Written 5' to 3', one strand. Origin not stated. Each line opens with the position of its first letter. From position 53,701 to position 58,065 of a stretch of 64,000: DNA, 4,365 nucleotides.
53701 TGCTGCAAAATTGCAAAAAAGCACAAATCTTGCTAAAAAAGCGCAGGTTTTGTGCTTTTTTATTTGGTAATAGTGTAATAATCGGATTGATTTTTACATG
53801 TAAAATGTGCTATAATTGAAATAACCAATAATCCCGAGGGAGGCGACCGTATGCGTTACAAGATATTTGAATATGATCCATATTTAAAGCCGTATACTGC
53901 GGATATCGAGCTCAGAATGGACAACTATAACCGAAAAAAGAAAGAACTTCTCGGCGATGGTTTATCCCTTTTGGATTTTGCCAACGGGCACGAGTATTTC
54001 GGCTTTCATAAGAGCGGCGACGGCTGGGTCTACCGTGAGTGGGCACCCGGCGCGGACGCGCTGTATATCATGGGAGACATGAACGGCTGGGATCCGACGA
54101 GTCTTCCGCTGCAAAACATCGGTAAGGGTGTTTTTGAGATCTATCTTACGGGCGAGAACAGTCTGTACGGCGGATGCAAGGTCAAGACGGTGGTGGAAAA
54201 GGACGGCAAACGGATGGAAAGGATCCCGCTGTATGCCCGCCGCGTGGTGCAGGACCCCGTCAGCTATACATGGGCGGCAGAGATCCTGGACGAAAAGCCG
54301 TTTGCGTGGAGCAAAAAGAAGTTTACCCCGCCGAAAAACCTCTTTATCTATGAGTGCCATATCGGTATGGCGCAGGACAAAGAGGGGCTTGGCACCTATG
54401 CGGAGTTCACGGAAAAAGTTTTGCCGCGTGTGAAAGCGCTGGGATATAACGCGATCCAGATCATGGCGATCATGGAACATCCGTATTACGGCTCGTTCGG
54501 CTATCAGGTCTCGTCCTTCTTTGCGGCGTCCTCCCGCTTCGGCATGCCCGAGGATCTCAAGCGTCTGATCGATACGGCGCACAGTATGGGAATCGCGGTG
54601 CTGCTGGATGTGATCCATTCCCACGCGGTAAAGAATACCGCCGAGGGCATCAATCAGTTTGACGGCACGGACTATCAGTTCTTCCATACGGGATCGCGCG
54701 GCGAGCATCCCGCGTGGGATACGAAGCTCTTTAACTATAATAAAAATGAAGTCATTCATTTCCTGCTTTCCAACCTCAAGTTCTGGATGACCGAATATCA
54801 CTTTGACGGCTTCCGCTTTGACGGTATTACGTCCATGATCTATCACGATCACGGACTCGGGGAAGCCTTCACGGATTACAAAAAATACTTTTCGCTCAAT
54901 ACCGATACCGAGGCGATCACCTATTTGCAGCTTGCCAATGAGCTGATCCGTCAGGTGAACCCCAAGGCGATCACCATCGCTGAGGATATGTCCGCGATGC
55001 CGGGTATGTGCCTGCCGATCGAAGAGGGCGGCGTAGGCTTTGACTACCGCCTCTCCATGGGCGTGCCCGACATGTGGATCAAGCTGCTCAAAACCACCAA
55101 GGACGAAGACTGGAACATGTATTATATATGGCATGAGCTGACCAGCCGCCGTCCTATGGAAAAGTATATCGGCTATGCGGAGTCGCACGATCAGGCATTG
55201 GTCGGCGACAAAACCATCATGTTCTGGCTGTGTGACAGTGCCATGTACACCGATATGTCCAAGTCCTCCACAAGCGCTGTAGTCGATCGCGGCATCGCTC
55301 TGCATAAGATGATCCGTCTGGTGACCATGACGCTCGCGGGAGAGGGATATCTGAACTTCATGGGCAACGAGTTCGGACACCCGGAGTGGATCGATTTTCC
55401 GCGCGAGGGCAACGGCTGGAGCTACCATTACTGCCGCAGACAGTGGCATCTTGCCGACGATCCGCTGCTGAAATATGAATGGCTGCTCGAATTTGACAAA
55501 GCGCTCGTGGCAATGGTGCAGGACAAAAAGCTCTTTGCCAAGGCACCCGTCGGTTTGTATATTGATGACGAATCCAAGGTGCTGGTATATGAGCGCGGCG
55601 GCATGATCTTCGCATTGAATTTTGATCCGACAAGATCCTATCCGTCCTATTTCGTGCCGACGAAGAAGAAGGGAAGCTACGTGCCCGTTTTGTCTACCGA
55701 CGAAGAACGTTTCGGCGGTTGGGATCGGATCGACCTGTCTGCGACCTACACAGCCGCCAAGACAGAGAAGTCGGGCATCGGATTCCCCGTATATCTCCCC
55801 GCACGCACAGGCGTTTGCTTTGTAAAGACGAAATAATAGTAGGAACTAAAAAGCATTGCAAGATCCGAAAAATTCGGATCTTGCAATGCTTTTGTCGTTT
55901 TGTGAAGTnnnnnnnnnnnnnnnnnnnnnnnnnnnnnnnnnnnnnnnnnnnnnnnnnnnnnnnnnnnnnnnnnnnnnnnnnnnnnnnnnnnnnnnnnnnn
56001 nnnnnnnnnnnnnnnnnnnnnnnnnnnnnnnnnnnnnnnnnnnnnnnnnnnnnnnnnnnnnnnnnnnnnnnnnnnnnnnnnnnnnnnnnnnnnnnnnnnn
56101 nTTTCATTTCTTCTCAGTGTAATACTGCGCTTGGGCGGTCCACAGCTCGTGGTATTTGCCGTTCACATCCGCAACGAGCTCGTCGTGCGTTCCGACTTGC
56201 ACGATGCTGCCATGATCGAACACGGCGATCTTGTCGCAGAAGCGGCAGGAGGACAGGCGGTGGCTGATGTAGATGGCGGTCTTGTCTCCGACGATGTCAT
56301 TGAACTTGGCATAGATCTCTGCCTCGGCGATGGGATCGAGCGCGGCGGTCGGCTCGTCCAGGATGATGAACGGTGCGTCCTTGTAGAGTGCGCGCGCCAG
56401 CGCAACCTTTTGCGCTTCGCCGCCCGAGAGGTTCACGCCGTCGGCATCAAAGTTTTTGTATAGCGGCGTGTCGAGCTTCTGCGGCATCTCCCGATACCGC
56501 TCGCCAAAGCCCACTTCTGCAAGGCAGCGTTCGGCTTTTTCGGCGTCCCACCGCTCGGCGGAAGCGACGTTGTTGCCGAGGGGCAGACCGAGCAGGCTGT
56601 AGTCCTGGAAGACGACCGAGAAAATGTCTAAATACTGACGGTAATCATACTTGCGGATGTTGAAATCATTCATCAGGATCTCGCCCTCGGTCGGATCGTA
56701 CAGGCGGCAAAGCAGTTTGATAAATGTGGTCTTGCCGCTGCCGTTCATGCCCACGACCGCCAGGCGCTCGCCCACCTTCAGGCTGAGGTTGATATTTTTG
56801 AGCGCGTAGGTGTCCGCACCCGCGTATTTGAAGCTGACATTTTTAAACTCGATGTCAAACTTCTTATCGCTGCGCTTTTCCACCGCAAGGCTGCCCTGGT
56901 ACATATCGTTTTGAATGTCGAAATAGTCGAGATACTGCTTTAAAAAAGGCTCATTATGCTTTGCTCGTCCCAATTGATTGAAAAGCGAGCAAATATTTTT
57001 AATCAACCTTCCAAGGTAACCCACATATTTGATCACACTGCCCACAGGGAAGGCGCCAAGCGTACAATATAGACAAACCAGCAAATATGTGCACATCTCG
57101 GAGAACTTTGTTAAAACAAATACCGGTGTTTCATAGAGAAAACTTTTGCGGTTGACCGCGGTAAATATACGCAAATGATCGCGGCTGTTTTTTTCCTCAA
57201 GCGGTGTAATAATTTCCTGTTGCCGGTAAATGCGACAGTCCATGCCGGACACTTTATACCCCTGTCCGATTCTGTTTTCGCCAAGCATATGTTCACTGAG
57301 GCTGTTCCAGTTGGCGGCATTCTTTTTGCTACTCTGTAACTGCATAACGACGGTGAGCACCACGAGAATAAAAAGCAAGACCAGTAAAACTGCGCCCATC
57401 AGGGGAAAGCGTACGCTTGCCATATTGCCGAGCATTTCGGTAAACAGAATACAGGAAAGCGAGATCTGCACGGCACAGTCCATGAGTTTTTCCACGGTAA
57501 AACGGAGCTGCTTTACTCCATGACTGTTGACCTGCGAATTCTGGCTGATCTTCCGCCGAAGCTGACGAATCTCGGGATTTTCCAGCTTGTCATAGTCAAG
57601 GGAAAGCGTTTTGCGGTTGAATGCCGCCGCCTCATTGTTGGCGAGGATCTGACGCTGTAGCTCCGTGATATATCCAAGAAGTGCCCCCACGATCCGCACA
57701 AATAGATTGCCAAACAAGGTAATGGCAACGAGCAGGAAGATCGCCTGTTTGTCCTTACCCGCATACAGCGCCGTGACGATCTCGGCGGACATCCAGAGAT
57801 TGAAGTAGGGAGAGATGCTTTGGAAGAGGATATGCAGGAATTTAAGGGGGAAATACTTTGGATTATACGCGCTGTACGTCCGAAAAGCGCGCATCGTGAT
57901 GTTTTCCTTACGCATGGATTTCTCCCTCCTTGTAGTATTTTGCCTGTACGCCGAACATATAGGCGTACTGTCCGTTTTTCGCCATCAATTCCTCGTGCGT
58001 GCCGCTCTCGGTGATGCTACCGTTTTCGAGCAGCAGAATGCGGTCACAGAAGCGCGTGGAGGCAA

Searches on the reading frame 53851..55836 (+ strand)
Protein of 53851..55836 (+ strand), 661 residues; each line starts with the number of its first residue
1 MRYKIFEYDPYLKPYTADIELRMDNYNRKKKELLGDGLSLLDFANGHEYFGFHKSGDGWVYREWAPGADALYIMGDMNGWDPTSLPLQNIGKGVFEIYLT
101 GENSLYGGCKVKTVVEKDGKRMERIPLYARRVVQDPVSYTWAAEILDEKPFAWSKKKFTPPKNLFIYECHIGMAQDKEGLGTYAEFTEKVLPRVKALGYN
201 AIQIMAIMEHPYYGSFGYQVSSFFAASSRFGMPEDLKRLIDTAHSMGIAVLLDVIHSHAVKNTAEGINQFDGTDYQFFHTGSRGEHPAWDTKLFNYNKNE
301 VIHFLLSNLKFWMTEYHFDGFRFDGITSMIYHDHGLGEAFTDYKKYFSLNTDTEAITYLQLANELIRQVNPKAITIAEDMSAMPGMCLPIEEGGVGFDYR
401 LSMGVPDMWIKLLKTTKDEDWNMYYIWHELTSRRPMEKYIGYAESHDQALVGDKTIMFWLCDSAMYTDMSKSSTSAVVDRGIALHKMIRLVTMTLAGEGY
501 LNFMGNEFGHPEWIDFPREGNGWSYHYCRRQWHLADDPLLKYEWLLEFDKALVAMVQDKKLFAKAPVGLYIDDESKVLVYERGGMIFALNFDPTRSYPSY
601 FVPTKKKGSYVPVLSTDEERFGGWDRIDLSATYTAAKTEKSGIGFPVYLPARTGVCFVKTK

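Call 8: search_protein_families(library=pfam, proteins=[window:53851-55836:+], max_evalue=0.00001)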
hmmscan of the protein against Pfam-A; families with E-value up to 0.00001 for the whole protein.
window:53851-55836:+ (661 aa): 3 families
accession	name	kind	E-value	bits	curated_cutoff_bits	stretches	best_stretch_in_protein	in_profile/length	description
PF00128.31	Alpha-amylase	-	4.4e-17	62.9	22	1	176-390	11-252/446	Alpha amylase, catalytic domain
PF02806.24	Alpha-amylase_C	-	5.8e-13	49.4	21.2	1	572-657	3-92/95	Alpha amylase, C-terminal all-beta domain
PF02922.24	CBM_48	-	1.5e-10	41.7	22.4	1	50-128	2-82/83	Carbohydrate-binding module 48 (Isoamylase N-terminal domain)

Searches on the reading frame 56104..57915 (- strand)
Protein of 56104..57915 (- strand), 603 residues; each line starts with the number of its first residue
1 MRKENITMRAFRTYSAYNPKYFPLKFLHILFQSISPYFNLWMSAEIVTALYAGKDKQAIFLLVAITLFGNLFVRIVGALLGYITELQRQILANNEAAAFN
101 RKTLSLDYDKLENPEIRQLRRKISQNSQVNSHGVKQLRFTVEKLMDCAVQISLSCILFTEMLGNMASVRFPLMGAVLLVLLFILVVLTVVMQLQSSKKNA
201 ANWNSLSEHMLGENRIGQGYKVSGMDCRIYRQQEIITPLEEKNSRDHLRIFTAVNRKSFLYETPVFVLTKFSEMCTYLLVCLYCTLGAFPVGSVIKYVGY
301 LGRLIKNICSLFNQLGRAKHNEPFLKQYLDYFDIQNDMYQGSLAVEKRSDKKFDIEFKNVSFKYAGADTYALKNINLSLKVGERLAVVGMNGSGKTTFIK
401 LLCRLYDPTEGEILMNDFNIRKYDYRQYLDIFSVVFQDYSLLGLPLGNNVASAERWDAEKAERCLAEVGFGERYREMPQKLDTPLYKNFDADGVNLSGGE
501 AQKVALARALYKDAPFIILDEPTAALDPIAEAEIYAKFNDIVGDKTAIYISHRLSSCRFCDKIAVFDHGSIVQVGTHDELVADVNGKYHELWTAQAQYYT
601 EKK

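Call 71: search_protein_families(library=pfam, proteins=[window:56104-57915:-], max_evalue=1e-8)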
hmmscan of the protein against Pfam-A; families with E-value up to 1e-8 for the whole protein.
window:56104-57915:- (603 aa): 1 family
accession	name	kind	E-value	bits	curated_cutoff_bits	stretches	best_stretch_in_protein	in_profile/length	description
PF00005.33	ABC_tran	-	3.4e-29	102.6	25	1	372-524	1-137/137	ABC transporter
